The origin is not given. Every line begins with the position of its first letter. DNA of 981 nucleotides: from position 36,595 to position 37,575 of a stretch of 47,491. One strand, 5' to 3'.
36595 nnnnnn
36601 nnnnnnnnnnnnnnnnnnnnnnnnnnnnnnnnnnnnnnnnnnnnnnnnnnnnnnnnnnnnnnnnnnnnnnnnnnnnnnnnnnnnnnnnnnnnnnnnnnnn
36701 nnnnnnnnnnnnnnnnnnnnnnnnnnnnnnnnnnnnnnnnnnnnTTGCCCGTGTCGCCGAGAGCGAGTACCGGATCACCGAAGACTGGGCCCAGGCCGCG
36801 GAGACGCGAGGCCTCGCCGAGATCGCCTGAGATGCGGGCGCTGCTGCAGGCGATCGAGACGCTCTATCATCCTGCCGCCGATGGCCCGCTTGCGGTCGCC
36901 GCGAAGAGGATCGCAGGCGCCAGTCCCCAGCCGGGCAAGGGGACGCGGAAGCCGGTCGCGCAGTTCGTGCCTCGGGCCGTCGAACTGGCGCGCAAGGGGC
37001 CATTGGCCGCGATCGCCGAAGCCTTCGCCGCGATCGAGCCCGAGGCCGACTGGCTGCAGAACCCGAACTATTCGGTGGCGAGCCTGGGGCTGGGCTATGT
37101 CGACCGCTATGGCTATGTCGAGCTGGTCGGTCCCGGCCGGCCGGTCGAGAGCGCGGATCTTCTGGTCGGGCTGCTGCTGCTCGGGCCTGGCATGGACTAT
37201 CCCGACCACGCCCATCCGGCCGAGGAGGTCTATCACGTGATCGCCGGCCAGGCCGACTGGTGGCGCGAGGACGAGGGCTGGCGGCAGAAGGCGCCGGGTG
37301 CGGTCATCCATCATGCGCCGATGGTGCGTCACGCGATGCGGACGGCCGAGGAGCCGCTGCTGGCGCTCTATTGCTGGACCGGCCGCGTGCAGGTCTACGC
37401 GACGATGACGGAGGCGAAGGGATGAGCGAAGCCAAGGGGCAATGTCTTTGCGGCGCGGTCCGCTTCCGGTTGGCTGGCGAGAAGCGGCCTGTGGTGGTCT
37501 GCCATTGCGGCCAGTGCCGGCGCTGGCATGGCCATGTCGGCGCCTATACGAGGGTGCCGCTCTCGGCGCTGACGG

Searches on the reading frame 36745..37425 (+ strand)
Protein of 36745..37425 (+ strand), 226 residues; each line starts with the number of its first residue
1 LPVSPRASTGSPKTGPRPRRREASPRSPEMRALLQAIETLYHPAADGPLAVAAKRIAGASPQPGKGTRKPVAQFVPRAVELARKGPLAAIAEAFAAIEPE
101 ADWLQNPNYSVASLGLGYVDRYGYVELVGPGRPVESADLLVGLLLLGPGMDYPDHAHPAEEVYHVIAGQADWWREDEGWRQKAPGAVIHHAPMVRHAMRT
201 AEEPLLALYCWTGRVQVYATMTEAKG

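Call 3: search_protein_families(library=pfam, proteins=[window:36745-37425:+])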
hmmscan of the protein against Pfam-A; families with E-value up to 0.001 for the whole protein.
window:36745-37425:+ (226 aa): 2 families
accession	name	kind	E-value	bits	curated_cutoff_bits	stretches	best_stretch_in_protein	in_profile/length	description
PF16867.11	DMSP_lyase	-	4.5e-34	118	27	1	63-207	21-162/162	Dimethlysulfonioproprionate lyase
PF07883.17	Cupin_2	-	9.2e-08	32.1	27.2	1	145-205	4-64/70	Cupin domain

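Call 5: search_protein_families(library=ncbifam, proteins=[window:36745-37425:+], max_evalue=0.01)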
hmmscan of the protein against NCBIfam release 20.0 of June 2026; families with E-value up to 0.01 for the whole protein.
window:36745-37425:+ (226 aa): 0 families

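Call 11: search_solved_structures(query=window:36832-37422:+, max_evalue=1, show_alignments=3)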
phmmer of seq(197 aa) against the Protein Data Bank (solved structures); distinct sequences matched with E-value up to 1: 11.
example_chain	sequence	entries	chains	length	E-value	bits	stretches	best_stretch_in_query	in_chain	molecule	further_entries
5cu1_A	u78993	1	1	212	1.2e-21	80.6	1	29-194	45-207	DMSP lyase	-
4b29_A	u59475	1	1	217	4.3e-15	59.2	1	61-184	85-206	DIMETHYLSULFONIOPROPIONATE LYASE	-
4la2_A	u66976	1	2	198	2.1e-14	56.9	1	61-185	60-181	Dimethylsulphoniopropionate (DMSP) lyase DddQ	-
5jso_A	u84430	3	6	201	2.2e-14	56.9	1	61-185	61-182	Dimethlysulfonioproprionate lyase DddQ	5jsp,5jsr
4la3_A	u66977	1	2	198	3.7e-13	52.8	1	61-185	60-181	Dimethylsulphoniopropionate (DMSP) lyase DddQ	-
4e2g_A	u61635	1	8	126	0.0059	19.6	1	104-194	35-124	Cupin 2 conserved barrel domain protein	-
3bhd_A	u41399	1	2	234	0.047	16.6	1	139-184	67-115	Thiamine triphosphatase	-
3tvl_A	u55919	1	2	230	0.048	16.6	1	139-184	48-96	Thiamine-triphosphatase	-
9bwf_A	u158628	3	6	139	0.21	14.5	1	115-166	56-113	Cellulose oxidative enzyme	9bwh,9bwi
3ebr_A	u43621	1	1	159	0.27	14.1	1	113-172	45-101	uncharacterized RmlC-like cupin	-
1xwn_A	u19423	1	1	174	0.89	12.4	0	50-112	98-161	Peptidyl-prolyl cis-trans isomerase like 1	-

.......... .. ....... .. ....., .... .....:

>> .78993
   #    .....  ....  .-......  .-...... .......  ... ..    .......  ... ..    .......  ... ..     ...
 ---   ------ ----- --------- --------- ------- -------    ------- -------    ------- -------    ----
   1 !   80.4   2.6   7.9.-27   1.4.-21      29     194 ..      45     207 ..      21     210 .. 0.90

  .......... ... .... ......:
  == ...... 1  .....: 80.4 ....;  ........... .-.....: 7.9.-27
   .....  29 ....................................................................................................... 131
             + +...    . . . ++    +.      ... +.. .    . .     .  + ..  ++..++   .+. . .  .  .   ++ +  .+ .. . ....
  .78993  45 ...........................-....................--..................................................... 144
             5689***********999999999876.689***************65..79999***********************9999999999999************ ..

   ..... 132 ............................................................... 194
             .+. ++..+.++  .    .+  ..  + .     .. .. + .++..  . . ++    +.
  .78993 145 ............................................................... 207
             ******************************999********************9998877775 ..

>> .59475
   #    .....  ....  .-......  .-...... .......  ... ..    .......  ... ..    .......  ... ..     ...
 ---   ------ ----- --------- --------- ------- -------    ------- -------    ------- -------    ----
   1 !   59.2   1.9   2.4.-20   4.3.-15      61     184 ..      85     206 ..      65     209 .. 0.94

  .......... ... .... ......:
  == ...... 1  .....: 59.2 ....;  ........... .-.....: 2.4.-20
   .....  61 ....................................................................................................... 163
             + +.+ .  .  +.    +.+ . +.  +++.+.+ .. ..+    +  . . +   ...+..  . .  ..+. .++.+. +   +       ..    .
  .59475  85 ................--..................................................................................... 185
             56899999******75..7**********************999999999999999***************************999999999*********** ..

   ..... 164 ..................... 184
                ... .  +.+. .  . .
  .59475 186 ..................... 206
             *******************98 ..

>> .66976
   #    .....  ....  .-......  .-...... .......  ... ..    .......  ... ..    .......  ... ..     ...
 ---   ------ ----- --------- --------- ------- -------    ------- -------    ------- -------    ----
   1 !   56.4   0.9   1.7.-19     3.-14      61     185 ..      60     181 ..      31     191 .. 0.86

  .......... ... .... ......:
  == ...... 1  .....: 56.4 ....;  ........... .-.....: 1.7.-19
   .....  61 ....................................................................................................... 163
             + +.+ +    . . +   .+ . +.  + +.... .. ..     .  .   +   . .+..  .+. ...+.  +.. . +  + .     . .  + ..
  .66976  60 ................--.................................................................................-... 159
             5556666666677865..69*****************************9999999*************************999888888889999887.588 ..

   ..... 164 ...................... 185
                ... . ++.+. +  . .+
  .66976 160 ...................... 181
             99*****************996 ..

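Call 12: find_homologous_proteins(query=window:36832-37422:+)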
Query seq(197 aa) (197 aa): 685 proteins with E <= 0.001 among 2075 candidates; the best 120 are listed.
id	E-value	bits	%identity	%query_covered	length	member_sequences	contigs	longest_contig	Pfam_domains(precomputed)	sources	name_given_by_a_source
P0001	2.4e-125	434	98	100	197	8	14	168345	PF16867.12,PF07883.18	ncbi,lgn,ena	-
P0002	2.3e-114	398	89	99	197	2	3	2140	PF16867.12,PF07883.18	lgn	-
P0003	8.6e-114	396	90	99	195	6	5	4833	PF16867.12,PF07883.18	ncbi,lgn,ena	-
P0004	1.2e-113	396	90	99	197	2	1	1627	PF16867.12,PF07883.18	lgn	-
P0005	7.7e-112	390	87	100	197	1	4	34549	PF16867.12,PF07883.18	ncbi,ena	-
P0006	9.0e-100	350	78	99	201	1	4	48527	PF16867.12,PF07883.18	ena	-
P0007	4.7e-99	348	78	99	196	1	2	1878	PF16867.12,PF07883.18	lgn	-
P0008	2.7e-97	342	76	99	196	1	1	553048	PF16867.12,PF07883.18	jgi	-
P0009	3.0e-97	342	77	99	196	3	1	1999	PF16867.12,PF07883.18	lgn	-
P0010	3.7e-97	342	77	99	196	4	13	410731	PF16867.12,PF07883.18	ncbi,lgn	-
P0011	1.3e-96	340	75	99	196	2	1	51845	PF16867.12,PF07883.18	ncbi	-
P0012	2.9e-96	339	77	98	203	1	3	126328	PF16867.12,PF07883.18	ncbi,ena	-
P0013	5.5e-96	338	75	99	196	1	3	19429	PF16867.12,PF07883.18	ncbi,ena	-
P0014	2.3e-95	336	74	98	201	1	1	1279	PF16867.12,PF07883.18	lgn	-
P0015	3.9e-95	335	76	98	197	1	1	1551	PF16867.12,PF07883.18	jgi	jgi:quercetin dioxygenase-like cupin family protein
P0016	8.4e-95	334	75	98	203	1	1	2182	PF16867.12,PF07883.18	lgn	-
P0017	7.6e-94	331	74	99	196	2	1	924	PF16867.12,PF07883.18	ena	-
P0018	2.2e-93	330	74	99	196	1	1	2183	PF16867.12,PF07883.18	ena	-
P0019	3.7e-93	329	74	98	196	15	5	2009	PF16867.12,PF07883.18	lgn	-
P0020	4.4e-91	322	72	99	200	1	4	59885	PF16867.12,PF07883.18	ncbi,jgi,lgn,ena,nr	ncbi:MAG: cupin domain-containing protein [Alphaproteobacteria bacterium]|nr:cupin domain-containing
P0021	1.2e-90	321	73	97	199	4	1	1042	PF16867.12,PF07883.18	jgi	jgi:quercetin dioxygenase-like cupin family protein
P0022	1.7e-89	317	72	99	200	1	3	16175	PF16867.12,PF07883.18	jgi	jgi:quercetin dioxygenase-like cupin family protein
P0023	2.8e-88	313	71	99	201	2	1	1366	PF16867.12,PF07883.18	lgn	-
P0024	2.5e-85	303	71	99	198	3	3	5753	PF16867.12,PF07883.18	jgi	jgi:quercetin dioxygenase-like cupin family protein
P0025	1.5e-82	294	66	98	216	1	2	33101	PF16867.12,PF07883.18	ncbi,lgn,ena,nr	ncbi:MAG: cupin domain-containing protein [Alphaproteobacteria bacterium]|nr:cupin domain-containing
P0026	1.2e-68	249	60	97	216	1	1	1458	PF16867.12,PF07883.18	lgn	-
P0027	1.9e-68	248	70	77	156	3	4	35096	PF16867.12,PF07883.18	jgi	jgi:quercetin dioxygenase-like cupin family protein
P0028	4.1e-66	241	57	97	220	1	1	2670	PF16867.12,PF07883.18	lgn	-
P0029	4.6e-65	237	60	89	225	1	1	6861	PF16867.12,PF07883.18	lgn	-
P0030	6.7e-65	237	58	96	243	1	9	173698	PF16867.12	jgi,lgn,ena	jgi:mannose-6-phosphate isomerase-like protein (cupin superfamily)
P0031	3.2e-64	234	55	97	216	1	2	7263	PF16867.12,PF07883.18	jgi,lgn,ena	-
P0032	1.6e-63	232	56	98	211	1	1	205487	PF16867.12,PF07883.18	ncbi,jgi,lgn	jgi:mannose-6-phosphate isomerase-like protein (cupin superfamily)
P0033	1.7e-63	232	56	98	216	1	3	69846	PF16867.12,PF07883.18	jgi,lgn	jgi:quercetin dioxygenase-like cupin family protein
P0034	4.0e-63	231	55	97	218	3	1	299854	PF16867.12,PF07883.18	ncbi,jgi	jgi:hypothetical protein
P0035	6.5e-63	230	55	96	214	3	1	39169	PF16867.12,PF07883.18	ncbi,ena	-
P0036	2.7e-62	228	55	97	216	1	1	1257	PF16867.12,PF07883.18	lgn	-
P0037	4.3e-62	227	60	83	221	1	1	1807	PF16867.12,PF07883.18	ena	-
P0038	1.6e-61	226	56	98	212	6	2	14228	PF16867.12,PF07883.18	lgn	-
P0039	4.0e-61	224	55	96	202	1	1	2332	PF16867.12,PF07883.18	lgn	-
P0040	4.3e-61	224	54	97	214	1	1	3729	PF16867.12,PF07883.18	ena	-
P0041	1.5e-60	222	55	97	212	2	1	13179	PF16867.12,PF07883.18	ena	-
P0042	3.6e-60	221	54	97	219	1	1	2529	PF16867.12,PF07883.18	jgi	jgi:hypothetical protein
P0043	5.2e-60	221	54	96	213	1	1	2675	PF16867.12,PF07883.18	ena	-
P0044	7.2e-60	220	53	98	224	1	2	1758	PF16867.12,PF07883.18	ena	-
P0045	9.4e-60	220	59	80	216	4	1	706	PF16867.12,PF07883.18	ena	-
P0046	1.4e-59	219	54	96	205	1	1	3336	PF16867.12,PF07883.18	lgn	-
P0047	2.0e-59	219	52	96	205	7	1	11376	PF16867.12,PF07883.18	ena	-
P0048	7.7e-59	217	53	95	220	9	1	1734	PF16867.12,PF07883.18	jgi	jgi:quercetin dioxygenase-like cupin family protein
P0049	1.1e-58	216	53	96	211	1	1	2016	PF16867.12,PF07883.18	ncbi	-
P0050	1.6e-58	216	53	96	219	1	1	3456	PF16867.12,PF07883.18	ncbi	ncbi:MAG: dimethylsulfonioproprionate lyase family protein [Rhodospirillales bacterium]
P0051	1.8e-58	216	56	83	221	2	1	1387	PF16867.12,PF07883.18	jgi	jgi:quercetin dioxygenase-like cupin family protein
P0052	4.8e-58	214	52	99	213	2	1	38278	PF16867.12,PF07883.18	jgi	jgi:quercetin dioxygenase-like cupin family protein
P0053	7.5e-58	214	79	57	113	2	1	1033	PF16867.12,PF07883.18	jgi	-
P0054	1.7e-57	212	57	81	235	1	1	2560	PF16867.12,PF07883.18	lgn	-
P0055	4.5e-57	211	52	97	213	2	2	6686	PF16867.12,PF07883.18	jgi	jgi:mannose-6-phosphate isomerase-like protein (cupin superfamily)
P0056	5.1e-57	211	50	97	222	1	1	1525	PF16867.12,PF07883.18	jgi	jgi:mannose-6-phosphate isomerase-like protein (cupin superfamily)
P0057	8.0e-57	210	52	96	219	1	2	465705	PF16867.12,PF07883.18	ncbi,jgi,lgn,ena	-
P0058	8.2e-57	210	52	96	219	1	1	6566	PF16867.12,PF07883.18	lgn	-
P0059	9.9e-57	210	58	82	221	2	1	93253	PF16867.12,PF07883.18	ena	-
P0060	1.1e-56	210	57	86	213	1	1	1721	PF16867.12,PF07883.18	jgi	jgi:quercetin dioxygenase-like cupin family protein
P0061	1.4e-56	209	53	99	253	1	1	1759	PF16867.12,PF07883.18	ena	-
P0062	2.1e-55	206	58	83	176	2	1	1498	PF16867.12,PF07883.18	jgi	jgi:mannose-6-phosphate isomerase-like protein (cupin superfamily)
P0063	9.0e-55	204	57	81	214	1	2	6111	PF16867.12,PF07883.18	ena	-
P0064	9.3e-55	203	52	96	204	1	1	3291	PF16867.12,PF07883.18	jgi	jgi:quercetin dioxygenase-like cupin family protein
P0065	6.1e-54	201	62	78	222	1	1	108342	PF16867.12,PF07883.18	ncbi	ncbi:MAG: dimethylsulfonioproprionate lyase family protein [Hyphomicrobiaceae bacterium]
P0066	8.4e-54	200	57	89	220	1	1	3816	PF16867.12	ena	-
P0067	8.9e-54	200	51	97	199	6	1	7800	PF16867.12,PF07883.18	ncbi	-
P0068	9.6e-54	200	56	82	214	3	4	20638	PF16867.12,PF07883.18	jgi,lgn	jgi:mannose-6-phosphate isomerase-like protein (cupin superfamily)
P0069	2.2e-53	199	51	98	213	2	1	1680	PF16867.12,PF07883.18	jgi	jgi:mannose-6-phosphate isomerase-like protein (cupin superfamily)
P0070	4.7e-53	198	53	97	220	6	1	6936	PF16867.12,PF07883.18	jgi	jgi:mannose-6-phosphate isomerase-like protein (cupin superfamily)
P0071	1.1e-52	197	62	76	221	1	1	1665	PF16867.12,PF07883.18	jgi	-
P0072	1.6e-52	196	62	74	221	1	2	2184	PF16867.12,PF07883.18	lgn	-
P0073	2.5e-52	196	54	77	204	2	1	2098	PF16867.12,PF07883.18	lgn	-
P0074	6.7e-52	194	59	70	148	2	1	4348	PF16867.12,PF07883.18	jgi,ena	jgi:mannose-6-phosphate isomerase-like protein (cupin superfamily)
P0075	9.1e-52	194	55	87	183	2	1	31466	PF16867.12,PF07883.18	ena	-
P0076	9.9e-52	194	55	86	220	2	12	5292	PF16867.12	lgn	-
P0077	1.6e-51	193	52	96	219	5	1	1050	PF16867.12,PF07883.18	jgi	jgi:quercetin dioxygenase-like cupin family protein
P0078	1.7e-51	193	58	81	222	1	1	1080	PF16867.12,PF07883.18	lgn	-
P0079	2.0e-51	193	52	97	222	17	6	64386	PF16867.12,PF07883.18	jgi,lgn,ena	jgi:mannose-6-phosphate isomerase-like protein (cupin superfamily)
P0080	5.2e-51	191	58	80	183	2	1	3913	PF16867.12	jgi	jgi:hypothetical protein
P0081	6.4e-51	191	57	77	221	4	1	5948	PF16867.12,PF07883.18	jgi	jgi:mannose-6-phosphate isomerase-like protein (cupin superfamily)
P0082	8.8e-51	190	49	98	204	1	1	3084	PF16867.12,PF07883.18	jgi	jgi:mannose-6-phosphate isomerase-like protein (cupin superfamily)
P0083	1.1e-50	190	52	82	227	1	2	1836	PF16867.12,PF07883.18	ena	-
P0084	1.1e-50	190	54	83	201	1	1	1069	PF16867.12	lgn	-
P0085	1.7e-50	190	53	93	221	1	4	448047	PF16867.12,PF07883.18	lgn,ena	-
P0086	4.5e-50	188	49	97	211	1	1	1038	PF16867.12,PF07883.18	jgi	jgi:hypothetical protein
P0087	8.2e-50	187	57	77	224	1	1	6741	PF16867.12,PF07883.18,PF02311.26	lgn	-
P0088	8.3e-50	187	61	72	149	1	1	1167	PF16867.12,PF07883.18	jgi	jgi:mannose-6-phosphate isomerase-like protein (cupin superfamily)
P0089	1.6e-49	186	48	97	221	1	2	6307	PF16867.12,PF07883.18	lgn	-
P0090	1.8e-49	186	48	98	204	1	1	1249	PF16867.12,PF07883.18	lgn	-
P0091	2.1e-49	186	51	91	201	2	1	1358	PF16867.12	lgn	-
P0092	2.2e-49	186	54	77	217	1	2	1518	PF16867.12,PF07883.18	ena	-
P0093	3.2e-49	185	49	90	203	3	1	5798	PF16867.12,PF07883.18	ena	-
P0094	3.9e-49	185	49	89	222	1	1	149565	PF16867.12,PF07883.18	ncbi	-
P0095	3.9e-49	185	56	81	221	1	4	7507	PF16867.12,PF07883.18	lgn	-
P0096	5.0e-49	185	48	91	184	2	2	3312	PF16867.12,PF07883.18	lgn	-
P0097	6.1e-49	184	75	62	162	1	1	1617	PF16867.12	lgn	-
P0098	7.4e-49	184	47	96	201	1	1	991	PF16867.12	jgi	jgi:mannose-6-phosphate isomerase-like protein (cupin superfamily)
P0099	3.7e-48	182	47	96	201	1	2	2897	PF16867.12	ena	-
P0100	5.2e-48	181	50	98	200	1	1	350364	PF16867.12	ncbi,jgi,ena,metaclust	metaclust:\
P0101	5.3e-48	181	56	64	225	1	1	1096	PF16867.12,PF07883.18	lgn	-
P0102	8.0e-48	181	48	97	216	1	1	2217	PF16867.12,PF07883.18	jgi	jgi:mannose-6-phosphate isomerase-like protein (cupin superfamily)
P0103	9.5e-48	181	55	78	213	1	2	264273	PF16867.12,PF07883.18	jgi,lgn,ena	-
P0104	1.0e-47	181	46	96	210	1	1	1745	PF16867.12,PF07883.18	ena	-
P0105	1.3e-47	180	49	98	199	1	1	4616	PF16867.12,PF07883.18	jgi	-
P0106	1.4e-47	180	54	84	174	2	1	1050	PF16867.12,PF07883.18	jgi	jgi:mannose-6-phosphate isomerase-like protein (cupin superfamily)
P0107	2.6e-47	179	50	99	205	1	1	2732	PF16867.12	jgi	jgi:mannose-6-phosphate isomerase-like protein (cupin superfamily)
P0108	5.5e-47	178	61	71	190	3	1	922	PF16867.12,PF07883.18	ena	-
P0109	7.0e-47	178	49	98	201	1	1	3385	PF16867.12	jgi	jgi:mannose-6-phosphate isomerase-like protein (cupin superfamily)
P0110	8.7e-47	177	48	97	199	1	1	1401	PF16867.12,PF07883.18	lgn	-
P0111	9.7e-47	177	55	77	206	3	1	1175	PF16867.12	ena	-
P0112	1.2e-46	177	47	97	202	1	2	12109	PF16867.12,PF07883.18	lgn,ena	-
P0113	1.7e-46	176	52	78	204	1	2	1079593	PF16867.12,PF07883.18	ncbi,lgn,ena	-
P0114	2.1e-46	176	46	97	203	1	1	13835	PF16867.12,PF07883.18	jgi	jgi:mannose-6-phosphate isomerase-like protein (cupin superfamily)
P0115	2.2e-46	176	50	78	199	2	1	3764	PF16867.12,PF07883.18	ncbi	ncbi:MAG: dimethylsulfonioproprionate lyase family protein [Hyphomicrobiaceae bacterium]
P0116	3.2e-46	176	48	97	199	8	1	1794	PF16867.12,PF07883.18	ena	-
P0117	3.5e-46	175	52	90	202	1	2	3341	PF16867.12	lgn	-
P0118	3.7e-46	175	50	79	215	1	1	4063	PF16867.12,PF07883.18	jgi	jgi:hypothetical protein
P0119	4.8e-46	175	48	96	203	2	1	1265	PF16867.12,PF07883.18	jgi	jgi:quercetin dioxygenase-like cupin family protein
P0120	5.5e-46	175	47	98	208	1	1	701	PF16867.12,PF07883.18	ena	-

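Call 15: find_related_loci(query=A1, collection=genome_contigs, flank=10000)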
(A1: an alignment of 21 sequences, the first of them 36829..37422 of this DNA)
Query A1 (198 aa) in genome_contigs; peptide patterns used: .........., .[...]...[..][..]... (x = any residue, [..] = any of these).
213 stretches matched a pattern; 59 encode a relative of the query (tblastn E <= 1e-3); 58 distinct loci.
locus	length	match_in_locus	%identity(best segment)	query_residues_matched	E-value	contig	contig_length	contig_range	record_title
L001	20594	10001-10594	98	1-198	5e-129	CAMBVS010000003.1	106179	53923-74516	MAG: Rhizobium sp. Q54 isolate TH-08apr19-116 genome assembly, contig: TH-08apr19-C257, whole genome shotgun sequence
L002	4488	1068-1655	90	1-196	5e-102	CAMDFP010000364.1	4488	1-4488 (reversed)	MAG: Asaia bogorensis isolate MoH-23oct19-153 genome assembly, contig: MoH-23oct19-C37928, whole genome shotgun sequence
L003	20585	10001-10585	78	1-196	8e-100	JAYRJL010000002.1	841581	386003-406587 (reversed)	MAG: Alphaproteobacteria bacterium isolate SZ_szas3bin.18 NODE_8_length_841581_cov_3.82384, whole genome shotgun sequenc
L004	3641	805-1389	74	1-196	3e-99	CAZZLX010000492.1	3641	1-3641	MAG TPA_asm: uncultured Rhizobium sp. isolate SRP124364_co1_94 genome assembly, contig: NODE_33797_length_3641_cov_4.783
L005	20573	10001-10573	76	5-196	4e-97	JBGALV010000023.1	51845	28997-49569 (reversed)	MAG: Alphaproteobacteria bacterium isolate MAG_MBR_H10.65 MBRH10-65_opera_contig_2477, whole genome shotgun sequence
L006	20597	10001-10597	72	2-197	1e-92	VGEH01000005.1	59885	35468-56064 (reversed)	MAG: Alphaproteobacteria bacterium isolate K_Offshore_80m_m2_051 K_Offshore_80m_m2_051_Ga0194132_10000933, whole genome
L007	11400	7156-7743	76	1-197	7e-83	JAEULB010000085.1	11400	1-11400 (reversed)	MAG: Rhodospirillaceae bacterium isolate new MAG-110 k141_2950974, whole genome shotgun sequence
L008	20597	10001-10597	71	2-197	1e-79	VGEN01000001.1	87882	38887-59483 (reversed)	MAG: Alphaproteobacteria bacterium isolate K_Offshore_80m_m2_107 K_Offshore_80m_m2_107_Ga0194132_10000411, whole genome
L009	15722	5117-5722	66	4-197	8e-73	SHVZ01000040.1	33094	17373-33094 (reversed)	MAG: Alphaproteobacteria bacterium isolate Baikal-deep-G52 BACOMB-C5803, whole genome shotgun sequence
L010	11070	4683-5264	52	5-195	3e-62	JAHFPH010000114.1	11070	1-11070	MAG: Rhodospirillaceae bacterium isolate nzgw522 NODE_6238_length_11071_cov_6.107306, whole genome shotgun sequence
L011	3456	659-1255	53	5-194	2e-61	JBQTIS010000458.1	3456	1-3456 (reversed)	MAG: Rhodospirillales bacterium isolate SAR99 c_000000411816, whole genome shotgun sequence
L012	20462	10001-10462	62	42-195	1e-57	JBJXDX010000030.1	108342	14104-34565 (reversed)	MAG: Hyphomicrobiaceae bacterium isolate P.bin.59 k127_3768513, whole genome shotgun sequence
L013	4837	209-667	58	46-198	1e-55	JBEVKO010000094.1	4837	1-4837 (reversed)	MAG: Beijerinckiaceae bacterium isolate T4R1BO_autometa_bin_88 T4R1BO_autometa_bin_88_k133_15577724, whole genome shotgu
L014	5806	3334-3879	51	16-194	2e-53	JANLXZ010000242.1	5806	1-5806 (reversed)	MAG: Hyphomicrobiaceae bacterium isolate OTE_14_metabat.53_sub OTE_14_k141_4842822, whole genome shotgun sequence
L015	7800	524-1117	51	2-193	6e-53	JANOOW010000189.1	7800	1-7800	MAG: Hyphomicrobiaceae bacterium isolate VAR_43_metabat_10 VAR_43_k141_2185622, whole genome shotgun sequence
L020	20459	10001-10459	52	42-194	2e-48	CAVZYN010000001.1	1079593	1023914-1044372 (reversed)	MAG: uncultured Alphaproteobacteria bacterium isolate MFD04651.bin.2.4 genome assembly, contig: contig_11, whole genome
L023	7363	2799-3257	54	42-194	3e-45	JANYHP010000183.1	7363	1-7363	MAG: Hyphomicrobiaceae bacterium isolate GL140_1_metabinner_75_sub GL140_1_k141_1734098, whole genome shotgun sequence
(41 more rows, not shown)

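Call 17: find_encoding_contigs(protein=P0065, flank=10000, max_places=2)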
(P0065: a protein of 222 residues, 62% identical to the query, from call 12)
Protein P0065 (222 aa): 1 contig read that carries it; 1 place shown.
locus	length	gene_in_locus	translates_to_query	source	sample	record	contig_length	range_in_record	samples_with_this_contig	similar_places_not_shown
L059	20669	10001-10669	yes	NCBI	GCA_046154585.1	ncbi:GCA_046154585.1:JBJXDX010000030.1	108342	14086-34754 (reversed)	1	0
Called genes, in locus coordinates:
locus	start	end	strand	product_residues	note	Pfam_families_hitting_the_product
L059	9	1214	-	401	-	PF01734:Patatin, PF12536:DUF3734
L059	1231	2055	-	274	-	PF00106:adh_short, PF08659:KR (weak), PF13561:adh_short_C2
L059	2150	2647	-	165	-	PF00190:Cupin_1 (weak), PF07883:Cupin_2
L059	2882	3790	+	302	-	PF00126:HTH_1, PF03466:LysR_substrate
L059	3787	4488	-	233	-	PF00578:AhpC-TSA, PF08534:Redoxin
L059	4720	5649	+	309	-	PF00126:HTH_1, PF03466:LysR_substrate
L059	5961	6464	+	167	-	PF03625:DUF302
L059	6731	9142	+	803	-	PF01266:DAO, PF13454:NAD_binding_9 (faint), PF13738:Pyr_redox_3 (faint), PF16350:FAO_M, PF01571:GCV_T, PF08669:GCV_T_C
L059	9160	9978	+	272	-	PF12974:Phosphonate-bd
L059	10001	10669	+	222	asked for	PF16867:DMSP_lyase, PF07883:Cupin_2 (weak)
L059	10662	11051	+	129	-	PF04828:GFA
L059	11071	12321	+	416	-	PF01321:Creatinase_N (weak), PF00557:Peptidase_M24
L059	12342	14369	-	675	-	PF13191:AAA_16 (faint), PF13481:AAA_25 (faint), PF00005:ABC_tran, PF13304:AAA_21 (weak), PF08352:oligo_HPY, PF00005:ABC_tran, PF02463:SMC_N (weak), PF08352:oligo_HPY, +4 more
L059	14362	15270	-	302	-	PF12911:OppC_N, PF00528:BPD_transp_1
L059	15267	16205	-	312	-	PF19300:BPD_transp_1_N, PF00528:BPD_transp_1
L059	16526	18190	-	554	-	PF00496:SBP_bac_5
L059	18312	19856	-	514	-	PF06253:MTTB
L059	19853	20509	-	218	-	PF07796:DUF1638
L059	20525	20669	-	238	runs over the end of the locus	PF02607:B12-binding_2, PF02310:B12-binding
